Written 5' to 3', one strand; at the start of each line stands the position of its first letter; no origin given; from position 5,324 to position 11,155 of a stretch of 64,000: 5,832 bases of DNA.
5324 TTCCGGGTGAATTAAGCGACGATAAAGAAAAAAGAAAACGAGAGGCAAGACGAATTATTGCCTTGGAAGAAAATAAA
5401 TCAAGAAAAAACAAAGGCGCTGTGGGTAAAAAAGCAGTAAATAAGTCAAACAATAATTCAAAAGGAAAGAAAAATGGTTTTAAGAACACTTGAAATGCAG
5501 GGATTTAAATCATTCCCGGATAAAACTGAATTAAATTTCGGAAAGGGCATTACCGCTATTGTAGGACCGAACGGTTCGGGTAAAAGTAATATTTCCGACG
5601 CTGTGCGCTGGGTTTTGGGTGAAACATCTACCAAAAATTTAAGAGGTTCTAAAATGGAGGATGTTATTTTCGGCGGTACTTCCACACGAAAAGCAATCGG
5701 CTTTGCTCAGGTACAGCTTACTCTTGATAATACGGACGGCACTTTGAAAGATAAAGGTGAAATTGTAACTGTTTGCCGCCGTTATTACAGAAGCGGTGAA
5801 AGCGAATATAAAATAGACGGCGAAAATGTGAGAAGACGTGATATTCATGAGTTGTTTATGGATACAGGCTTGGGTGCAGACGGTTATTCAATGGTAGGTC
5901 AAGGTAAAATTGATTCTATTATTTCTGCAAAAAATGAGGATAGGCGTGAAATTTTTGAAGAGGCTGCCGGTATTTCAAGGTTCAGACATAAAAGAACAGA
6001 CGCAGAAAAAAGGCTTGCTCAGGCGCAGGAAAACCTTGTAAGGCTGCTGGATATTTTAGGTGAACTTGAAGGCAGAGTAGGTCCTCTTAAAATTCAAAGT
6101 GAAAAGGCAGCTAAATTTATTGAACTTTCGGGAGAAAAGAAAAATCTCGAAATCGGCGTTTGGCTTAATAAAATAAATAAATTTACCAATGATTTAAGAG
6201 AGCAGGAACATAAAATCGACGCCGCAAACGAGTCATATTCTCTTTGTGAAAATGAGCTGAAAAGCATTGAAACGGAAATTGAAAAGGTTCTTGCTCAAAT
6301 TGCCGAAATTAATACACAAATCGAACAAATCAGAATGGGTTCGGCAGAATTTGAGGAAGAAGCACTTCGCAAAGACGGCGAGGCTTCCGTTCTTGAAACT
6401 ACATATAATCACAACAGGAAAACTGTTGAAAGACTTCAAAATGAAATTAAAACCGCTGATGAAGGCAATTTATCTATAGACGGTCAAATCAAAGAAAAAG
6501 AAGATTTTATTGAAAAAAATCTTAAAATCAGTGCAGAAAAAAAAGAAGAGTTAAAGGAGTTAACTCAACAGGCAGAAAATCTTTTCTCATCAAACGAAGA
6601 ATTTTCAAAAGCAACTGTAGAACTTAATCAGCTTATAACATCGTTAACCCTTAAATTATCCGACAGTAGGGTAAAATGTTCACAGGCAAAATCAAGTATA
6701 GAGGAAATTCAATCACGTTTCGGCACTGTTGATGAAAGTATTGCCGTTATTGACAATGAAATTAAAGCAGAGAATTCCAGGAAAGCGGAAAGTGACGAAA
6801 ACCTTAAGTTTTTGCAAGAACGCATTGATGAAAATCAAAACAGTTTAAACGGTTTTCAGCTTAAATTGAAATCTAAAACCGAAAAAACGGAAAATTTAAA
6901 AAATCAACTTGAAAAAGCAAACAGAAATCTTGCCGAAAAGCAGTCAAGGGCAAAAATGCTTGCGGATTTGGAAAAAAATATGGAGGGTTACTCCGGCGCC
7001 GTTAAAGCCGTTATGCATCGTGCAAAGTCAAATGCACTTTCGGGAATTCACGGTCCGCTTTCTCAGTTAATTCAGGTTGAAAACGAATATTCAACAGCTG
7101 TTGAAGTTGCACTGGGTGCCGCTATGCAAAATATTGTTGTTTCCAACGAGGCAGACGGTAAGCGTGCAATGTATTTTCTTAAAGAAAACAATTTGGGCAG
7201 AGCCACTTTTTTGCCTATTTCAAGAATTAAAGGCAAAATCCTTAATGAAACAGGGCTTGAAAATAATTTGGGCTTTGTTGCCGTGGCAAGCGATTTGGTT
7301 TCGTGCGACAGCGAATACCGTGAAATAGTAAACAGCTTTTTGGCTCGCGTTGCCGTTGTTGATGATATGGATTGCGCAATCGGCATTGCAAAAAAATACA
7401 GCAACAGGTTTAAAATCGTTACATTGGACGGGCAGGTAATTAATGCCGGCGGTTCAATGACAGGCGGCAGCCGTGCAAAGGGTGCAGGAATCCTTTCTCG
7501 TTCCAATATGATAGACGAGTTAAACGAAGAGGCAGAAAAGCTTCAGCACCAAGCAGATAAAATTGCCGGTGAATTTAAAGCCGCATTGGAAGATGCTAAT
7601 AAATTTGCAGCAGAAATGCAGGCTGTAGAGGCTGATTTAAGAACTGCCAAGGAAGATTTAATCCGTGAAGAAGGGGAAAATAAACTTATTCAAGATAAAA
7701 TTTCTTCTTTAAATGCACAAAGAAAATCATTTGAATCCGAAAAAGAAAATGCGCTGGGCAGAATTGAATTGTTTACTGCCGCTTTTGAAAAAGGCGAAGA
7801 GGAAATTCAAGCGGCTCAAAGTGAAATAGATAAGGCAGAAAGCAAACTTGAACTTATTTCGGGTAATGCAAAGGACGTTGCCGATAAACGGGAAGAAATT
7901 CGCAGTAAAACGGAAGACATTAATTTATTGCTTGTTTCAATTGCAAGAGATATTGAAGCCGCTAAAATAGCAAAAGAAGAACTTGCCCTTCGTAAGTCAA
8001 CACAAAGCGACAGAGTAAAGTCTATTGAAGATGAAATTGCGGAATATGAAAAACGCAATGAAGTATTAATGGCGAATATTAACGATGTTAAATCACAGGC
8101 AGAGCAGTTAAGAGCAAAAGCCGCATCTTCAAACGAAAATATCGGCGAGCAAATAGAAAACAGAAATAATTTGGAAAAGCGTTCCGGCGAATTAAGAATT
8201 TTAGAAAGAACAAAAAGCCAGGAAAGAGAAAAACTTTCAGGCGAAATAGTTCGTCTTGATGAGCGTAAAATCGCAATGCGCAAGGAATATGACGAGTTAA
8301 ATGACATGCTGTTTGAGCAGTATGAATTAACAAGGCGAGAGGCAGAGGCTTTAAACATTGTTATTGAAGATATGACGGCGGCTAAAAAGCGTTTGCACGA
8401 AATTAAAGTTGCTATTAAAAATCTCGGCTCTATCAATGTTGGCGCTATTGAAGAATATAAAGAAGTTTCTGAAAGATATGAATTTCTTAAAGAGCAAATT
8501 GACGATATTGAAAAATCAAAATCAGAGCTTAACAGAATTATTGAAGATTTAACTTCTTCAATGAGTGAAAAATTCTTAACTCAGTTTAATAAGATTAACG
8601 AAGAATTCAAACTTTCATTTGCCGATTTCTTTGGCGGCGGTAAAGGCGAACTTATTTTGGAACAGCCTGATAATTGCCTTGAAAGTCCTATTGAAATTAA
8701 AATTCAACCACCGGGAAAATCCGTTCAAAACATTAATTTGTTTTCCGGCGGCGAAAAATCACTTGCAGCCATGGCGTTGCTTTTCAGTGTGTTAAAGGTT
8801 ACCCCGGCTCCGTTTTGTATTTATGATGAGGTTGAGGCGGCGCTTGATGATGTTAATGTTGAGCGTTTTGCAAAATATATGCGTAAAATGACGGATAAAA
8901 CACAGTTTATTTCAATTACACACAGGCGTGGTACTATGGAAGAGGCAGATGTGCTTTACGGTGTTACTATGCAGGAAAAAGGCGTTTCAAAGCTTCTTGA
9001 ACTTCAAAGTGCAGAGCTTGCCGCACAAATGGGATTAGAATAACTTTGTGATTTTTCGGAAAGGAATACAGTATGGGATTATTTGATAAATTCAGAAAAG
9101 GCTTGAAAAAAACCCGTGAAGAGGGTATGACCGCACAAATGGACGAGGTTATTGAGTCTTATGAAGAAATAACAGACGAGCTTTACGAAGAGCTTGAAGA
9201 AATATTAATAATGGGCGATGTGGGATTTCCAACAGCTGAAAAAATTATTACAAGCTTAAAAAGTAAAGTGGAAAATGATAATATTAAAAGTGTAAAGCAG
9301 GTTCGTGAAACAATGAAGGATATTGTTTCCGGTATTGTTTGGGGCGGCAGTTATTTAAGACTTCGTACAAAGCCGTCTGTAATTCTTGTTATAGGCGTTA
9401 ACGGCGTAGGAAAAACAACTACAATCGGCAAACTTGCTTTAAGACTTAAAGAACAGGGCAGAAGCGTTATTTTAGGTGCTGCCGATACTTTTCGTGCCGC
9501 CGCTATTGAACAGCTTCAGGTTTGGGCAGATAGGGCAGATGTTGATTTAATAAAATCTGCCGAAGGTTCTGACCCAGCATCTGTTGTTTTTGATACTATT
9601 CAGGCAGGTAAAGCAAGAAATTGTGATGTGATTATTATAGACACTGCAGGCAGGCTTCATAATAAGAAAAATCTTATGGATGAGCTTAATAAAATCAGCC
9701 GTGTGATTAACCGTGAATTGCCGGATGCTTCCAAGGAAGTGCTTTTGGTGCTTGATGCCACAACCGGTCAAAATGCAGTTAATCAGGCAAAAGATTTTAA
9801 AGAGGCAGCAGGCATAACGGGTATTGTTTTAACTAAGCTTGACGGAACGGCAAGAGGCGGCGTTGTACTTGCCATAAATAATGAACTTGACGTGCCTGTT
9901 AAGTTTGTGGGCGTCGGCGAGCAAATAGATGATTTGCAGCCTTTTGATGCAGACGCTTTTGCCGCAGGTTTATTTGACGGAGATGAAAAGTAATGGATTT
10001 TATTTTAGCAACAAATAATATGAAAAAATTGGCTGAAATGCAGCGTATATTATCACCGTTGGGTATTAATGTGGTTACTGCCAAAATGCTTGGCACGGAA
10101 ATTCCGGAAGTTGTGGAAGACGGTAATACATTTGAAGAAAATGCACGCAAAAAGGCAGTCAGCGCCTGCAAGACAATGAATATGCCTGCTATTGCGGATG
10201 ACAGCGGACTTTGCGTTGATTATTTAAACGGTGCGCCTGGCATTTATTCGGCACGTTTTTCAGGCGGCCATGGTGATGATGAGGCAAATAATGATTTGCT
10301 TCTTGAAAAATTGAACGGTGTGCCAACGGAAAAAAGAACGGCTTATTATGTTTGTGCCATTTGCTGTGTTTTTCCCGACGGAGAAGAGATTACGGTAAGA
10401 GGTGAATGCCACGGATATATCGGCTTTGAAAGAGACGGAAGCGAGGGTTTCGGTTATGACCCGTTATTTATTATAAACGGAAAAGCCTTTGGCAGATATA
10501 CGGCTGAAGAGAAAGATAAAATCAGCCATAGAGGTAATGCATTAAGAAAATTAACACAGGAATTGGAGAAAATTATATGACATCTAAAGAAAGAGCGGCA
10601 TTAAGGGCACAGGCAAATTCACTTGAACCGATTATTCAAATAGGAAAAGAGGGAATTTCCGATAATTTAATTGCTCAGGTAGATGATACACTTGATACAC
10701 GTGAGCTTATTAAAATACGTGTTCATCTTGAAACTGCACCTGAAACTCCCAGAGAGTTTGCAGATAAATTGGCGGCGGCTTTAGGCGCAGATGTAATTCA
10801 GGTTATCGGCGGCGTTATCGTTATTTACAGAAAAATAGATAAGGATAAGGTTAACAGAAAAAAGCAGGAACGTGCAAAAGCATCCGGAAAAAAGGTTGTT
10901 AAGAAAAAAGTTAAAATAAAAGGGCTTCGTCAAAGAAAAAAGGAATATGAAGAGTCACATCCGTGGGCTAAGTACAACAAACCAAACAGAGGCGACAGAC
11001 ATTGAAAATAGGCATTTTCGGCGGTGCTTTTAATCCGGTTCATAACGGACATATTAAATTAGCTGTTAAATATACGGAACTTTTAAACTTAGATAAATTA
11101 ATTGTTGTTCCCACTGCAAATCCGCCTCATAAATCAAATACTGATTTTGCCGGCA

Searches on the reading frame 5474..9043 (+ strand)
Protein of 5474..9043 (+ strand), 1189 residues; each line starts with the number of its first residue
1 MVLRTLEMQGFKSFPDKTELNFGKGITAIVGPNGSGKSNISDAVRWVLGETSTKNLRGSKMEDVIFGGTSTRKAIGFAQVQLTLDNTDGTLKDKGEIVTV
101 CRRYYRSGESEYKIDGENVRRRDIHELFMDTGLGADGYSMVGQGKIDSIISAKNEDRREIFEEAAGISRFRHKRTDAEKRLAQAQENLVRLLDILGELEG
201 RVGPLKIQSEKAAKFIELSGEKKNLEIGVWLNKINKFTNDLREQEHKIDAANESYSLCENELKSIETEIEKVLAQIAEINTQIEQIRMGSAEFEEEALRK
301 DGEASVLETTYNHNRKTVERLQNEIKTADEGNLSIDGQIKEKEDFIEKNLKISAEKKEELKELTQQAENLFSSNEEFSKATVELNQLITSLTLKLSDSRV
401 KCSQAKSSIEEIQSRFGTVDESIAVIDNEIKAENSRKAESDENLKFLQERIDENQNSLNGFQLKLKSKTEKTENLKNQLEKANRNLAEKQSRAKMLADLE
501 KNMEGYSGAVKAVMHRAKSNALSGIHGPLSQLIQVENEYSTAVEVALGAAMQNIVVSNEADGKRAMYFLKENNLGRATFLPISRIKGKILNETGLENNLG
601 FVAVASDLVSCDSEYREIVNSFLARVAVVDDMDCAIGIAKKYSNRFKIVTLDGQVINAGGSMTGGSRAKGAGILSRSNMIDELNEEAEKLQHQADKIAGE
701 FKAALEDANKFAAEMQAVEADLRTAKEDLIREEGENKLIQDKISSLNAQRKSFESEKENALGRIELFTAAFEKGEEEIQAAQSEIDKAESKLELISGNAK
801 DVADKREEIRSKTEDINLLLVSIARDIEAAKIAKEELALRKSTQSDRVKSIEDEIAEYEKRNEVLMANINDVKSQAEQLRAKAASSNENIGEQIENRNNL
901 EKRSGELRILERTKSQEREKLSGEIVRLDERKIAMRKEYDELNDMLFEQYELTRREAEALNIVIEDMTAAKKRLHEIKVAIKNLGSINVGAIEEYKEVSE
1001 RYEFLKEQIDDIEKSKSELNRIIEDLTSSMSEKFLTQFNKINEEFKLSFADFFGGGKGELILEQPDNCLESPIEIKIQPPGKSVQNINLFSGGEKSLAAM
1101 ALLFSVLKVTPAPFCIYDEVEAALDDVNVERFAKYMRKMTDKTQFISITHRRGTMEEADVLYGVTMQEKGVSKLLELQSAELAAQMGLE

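Call 20: search_protein_families(library=pfam, proteins=[window:5474-9043:+], max_evalue=0.00001)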
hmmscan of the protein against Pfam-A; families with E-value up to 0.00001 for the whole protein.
window:5474-9043:+ (1189 aa): 5 families
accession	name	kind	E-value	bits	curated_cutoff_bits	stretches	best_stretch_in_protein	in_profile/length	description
PF02463.25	SMC_N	-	1.1e-67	228.2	40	1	3-1173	2-220/220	RecF/RecN/SMC N terminal domain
PF06470.18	SMC_hinge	-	4.5e-33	114.5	22.5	1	523-638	2-115/116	SMC proteins Flexible Hinge Domain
PF13476.12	AAA_23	-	3e-18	67.6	27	1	6-284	2-201/201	AAA domain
PF13175.12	AAA_15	-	1.5e-07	31.8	32.1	1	1-409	1-239/374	AAA ATPase domain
PF13304.12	AAA_21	-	2.7e-07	31.4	27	0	26-72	1-37/304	AAA domain, putative AbiEii toxin, Type IV TA system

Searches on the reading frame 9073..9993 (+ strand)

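Call 43: search_protein_families(library=pfam, proteins=[window:9073-9993:+], max_evalue=0.001)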
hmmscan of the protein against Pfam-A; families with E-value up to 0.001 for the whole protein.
window:9073-9993:+ (306 aa): 11 families
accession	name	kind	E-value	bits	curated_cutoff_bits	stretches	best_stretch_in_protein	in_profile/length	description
PF00448.28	SRP54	-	4.2e-80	268.5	22.7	1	101-301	1-195/196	SRP54-type protein, GTPase domain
PF02881.24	SRP54_N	-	1.3e-13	51.3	22.4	1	20-83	2-73/75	SRP54-type protein, helical bundle domain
PF13401.12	AAA_22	-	7.9e-07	29.9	27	1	100-218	4-111/130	AAA domain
PF13191.12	AAA_16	-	1e-06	29.8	32.6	1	100-229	23-140/167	AAA ATPase domain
PF13604.12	AAA_30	-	6.8e-06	26.4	27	1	102-198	19-103/191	AAA domain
PF03266.21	NTPase_1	-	0.0001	22.6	23.9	0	104-132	2-30/168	NTPase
PF20720.3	nSTAND3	-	0.00014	22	27.2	0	100-157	16-46/155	Novel STAND NTPase 3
PF13245.12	AAA_19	-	0.00021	21.9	25.1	1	99-202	9-111/134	AAA domain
PF25199.1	nSTAND_NTPase5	-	0.00029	21.1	34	1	96-185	36-125/145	Novel STAND NTPase 5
PF05970.20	PIF1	-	0.00057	20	25.9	1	98-215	19-132/223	PIF1-like helicase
PF13479.12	AAA_24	-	0.00089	19.6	27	0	102-197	3-78/195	AAA domain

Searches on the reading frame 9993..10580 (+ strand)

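Call 43: search_protein_families(library=pfam, proteins=[window:9993-10580:+], max_evalue=0.001)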
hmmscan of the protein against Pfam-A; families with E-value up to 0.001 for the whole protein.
window:9993-10580:+ (195 aa): 1 family
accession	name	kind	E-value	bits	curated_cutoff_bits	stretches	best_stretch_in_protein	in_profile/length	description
PF01725.21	Ham1p_like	-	4.3e-66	222.8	22.5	1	4-189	2-185/186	Ham1 family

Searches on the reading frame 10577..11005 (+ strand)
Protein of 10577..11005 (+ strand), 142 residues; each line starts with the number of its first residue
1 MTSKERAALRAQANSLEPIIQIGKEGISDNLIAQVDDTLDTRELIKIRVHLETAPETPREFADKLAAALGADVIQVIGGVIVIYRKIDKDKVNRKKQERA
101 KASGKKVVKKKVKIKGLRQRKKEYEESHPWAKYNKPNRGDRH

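Call 43: search_protein_families(library=pfam, proteins=[window:10577-11005:+], max_evalue=0.001)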
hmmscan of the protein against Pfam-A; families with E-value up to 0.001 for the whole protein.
window:10577-11005:+ (142 aa): 1 family
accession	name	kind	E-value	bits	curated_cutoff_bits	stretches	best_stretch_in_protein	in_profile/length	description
PF01985.26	CRS1_YhbY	-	8.8e-29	100.1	27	1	1-85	1-84/84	CRS1 / YhbY (CRM) domain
